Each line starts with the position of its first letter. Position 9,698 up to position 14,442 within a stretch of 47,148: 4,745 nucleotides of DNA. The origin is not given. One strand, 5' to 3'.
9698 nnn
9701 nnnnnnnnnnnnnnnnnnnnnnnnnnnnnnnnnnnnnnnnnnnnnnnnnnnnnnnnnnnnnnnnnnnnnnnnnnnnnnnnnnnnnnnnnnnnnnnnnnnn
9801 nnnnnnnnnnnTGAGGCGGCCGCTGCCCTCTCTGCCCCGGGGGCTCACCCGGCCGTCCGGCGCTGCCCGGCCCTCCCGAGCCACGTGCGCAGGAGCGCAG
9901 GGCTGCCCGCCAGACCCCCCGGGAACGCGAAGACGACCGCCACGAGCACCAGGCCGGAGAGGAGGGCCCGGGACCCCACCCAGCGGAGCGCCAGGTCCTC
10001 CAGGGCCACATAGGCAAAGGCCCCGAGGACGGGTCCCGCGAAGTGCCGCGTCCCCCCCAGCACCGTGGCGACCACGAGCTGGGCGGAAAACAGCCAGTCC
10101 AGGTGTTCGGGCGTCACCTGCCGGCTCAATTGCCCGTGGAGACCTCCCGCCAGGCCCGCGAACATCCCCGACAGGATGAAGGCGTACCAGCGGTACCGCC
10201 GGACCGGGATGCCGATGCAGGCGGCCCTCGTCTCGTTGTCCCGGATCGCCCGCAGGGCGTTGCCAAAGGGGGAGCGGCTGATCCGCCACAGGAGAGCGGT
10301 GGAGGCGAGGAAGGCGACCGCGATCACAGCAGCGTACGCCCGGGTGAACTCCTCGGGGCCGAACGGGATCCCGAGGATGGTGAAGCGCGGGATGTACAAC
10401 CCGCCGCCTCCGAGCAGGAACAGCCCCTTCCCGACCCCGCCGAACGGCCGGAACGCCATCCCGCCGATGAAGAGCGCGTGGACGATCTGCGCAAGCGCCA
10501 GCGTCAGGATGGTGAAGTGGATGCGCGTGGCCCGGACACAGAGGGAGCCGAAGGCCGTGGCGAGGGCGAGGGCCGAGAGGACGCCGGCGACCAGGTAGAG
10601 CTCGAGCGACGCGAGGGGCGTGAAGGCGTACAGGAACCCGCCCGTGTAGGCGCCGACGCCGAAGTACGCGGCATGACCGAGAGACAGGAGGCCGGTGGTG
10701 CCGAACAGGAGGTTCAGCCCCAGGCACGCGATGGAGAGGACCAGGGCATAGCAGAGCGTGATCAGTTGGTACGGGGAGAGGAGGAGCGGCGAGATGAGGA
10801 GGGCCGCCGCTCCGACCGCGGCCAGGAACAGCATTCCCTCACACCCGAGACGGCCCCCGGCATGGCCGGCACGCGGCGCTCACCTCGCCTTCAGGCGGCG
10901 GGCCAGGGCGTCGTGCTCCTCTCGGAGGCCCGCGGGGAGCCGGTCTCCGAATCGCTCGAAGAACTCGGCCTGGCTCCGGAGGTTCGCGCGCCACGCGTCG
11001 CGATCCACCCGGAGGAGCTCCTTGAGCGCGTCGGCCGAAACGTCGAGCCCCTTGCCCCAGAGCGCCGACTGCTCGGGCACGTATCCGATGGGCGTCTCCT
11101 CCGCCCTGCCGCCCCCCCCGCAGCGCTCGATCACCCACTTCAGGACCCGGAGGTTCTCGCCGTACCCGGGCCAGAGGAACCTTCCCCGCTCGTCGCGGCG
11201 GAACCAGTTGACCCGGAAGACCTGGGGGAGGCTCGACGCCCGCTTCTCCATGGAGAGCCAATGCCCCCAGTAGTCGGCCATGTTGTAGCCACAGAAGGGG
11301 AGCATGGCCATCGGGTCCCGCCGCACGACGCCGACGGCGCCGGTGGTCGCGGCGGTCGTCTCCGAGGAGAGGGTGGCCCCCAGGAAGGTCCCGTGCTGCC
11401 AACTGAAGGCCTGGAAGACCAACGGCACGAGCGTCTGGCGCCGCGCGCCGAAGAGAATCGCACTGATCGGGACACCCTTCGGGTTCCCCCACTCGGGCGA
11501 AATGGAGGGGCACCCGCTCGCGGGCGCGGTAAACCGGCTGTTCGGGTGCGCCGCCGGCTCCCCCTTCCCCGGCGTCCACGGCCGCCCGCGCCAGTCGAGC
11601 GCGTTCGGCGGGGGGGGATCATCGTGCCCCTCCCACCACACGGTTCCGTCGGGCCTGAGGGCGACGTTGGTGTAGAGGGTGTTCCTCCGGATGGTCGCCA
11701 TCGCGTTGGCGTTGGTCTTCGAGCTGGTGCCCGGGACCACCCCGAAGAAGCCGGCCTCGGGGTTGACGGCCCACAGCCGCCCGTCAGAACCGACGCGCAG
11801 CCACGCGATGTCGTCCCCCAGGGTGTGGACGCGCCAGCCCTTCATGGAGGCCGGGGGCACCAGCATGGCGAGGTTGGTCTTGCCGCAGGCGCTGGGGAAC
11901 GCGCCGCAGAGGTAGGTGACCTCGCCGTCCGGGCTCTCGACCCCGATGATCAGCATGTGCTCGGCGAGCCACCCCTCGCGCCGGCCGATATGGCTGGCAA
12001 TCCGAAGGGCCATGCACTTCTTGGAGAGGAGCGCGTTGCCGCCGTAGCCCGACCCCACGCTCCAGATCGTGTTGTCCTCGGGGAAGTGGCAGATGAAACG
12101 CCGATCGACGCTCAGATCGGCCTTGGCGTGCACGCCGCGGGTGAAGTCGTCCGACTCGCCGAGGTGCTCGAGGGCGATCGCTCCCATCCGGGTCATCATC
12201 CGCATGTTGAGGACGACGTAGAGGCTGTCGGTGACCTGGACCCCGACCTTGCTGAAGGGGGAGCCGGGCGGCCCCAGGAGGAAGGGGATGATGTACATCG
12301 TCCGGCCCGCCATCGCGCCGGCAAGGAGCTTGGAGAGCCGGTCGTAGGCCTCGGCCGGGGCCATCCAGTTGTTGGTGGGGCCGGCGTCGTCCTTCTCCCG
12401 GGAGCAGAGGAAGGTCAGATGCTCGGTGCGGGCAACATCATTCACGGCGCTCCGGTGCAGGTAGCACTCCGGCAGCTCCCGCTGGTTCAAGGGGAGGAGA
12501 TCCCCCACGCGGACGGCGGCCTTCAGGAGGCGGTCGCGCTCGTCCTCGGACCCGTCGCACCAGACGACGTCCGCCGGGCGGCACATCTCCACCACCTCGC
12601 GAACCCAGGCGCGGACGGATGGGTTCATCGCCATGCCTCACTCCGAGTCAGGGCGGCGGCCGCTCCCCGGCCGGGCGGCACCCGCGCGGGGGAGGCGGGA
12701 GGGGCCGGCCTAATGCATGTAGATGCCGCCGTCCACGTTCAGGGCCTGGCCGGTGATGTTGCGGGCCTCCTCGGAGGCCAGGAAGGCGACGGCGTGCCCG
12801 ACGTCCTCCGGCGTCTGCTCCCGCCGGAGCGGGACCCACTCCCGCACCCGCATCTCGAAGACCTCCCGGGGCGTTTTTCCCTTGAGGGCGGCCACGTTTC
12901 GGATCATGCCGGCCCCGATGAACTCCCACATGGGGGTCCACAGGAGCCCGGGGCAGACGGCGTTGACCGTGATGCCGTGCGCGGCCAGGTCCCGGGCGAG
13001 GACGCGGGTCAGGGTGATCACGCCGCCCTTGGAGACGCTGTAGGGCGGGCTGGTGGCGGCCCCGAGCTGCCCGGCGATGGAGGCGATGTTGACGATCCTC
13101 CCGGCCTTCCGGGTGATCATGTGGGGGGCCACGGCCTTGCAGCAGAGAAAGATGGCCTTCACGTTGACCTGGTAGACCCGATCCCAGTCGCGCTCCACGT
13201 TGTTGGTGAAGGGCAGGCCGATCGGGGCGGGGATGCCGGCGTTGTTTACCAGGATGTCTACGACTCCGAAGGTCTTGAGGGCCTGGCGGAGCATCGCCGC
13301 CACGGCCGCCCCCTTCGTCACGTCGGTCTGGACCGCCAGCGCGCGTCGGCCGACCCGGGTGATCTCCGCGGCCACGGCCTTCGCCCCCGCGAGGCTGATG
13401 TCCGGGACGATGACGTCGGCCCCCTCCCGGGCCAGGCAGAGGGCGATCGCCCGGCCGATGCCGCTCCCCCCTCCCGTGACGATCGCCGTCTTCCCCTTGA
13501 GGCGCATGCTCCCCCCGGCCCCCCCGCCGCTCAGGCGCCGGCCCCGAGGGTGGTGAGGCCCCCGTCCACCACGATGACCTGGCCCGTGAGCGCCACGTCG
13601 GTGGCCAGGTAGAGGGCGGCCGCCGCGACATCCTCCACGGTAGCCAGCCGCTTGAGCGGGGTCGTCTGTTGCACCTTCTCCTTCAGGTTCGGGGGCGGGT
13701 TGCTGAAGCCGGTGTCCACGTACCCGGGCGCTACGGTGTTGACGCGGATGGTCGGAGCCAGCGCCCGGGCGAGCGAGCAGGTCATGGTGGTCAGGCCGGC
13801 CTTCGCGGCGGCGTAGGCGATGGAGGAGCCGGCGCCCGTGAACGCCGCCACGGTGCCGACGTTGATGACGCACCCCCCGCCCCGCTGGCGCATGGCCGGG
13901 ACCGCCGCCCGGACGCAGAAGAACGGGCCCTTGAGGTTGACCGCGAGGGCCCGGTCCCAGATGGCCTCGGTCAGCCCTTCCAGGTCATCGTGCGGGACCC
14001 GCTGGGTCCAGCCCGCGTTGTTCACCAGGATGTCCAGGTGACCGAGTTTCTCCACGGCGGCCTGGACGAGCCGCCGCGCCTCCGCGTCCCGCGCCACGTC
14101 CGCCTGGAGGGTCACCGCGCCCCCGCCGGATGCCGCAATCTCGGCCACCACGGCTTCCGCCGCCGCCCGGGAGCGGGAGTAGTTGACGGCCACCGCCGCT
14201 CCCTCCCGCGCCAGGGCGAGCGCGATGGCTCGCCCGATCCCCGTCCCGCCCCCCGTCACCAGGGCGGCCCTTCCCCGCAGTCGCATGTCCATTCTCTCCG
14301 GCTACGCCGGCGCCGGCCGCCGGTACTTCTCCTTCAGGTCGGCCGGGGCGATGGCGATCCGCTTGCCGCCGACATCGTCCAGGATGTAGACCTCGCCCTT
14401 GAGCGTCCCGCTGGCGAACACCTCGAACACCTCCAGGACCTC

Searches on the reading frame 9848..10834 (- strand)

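Call 71: search_protein_families(library=pfam, proteins=[window:9848-10834:-], max_evalue=1e-7)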
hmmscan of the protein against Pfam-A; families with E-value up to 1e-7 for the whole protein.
window:9848-10834:- (329 aa): 1 family
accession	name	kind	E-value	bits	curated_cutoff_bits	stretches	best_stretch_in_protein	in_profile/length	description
PF02653.21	BPD_transp_2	-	2.8e-40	138.6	26.8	1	26-302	5-266/269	Branched-chain amino acid transport system / permease component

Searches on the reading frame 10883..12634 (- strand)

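Call 71: search_protein_families(library=pfam, proteins=[window:10883-12634:-], max_evalue=1e-7)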
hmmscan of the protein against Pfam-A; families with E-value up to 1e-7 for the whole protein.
window:10883-12634:- (584 aa): 2 families
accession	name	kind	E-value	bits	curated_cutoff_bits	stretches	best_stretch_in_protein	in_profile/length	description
PF00821.23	PEPCK_GTP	-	3.5e-163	543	23.8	1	222-579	1-356/357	Phosphoenolpyruvate carboxykinase C-terminal P-loop domain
PF17297.7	PEPCK_N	-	1.5e-82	276.9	23.8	1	10-218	2-218/218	Phosphoenolpyruvate carboxykinase N-terminal domain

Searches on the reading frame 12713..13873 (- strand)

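Call 71: search_protein_families(library=pfam, proteins=[window:12713-13873:-], max_evalue=1e-7)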
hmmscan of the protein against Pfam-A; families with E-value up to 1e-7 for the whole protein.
window:12713-13873:- (387 aa): 3 families
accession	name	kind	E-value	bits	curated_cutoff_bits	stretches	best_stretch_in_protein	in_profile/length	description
PF13561.12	adh_short_C2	-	4.7e-62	210.1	27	1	137-384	6-235/236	Enoyl-(Acyl carrier protein) reductase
PF00106.31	adh_short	-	4.9e-61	206.1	26.6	1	128-318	1-189/195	short chain dehydrogenase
PF08659.16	KR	-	7.7e-11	42.7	22.6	1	129-281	2-152/180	KR domain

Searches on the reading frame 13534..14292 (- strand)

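Call 71: search_protein_families(library=pfam, proteins=[window:13534-14292:-], max_evalue=1e-7)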
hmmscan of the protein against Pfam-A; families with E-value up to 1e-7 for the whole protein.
window:13534-14292:- (253 aa): 4 families
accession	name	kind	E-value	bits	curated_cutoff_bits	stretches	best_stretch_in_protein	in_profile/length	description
PF13561.12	adh_short_C2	-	2.7e-59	201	27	1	17-247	6-236/236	Enoyl-(Acyl carrier protein) reductase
PF00106.31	adh_short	-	7.7e-54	182.6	26.6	1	9-197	2-187/195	short chain dehydrogenase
PF08659.16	KR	-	1.4e-12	48.3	22.6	1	11-184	4-173/180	KR domain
PF23441.1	SDR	-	1.3e-09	38.3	27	1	8-247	8-256/258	SDR-like rossmann domain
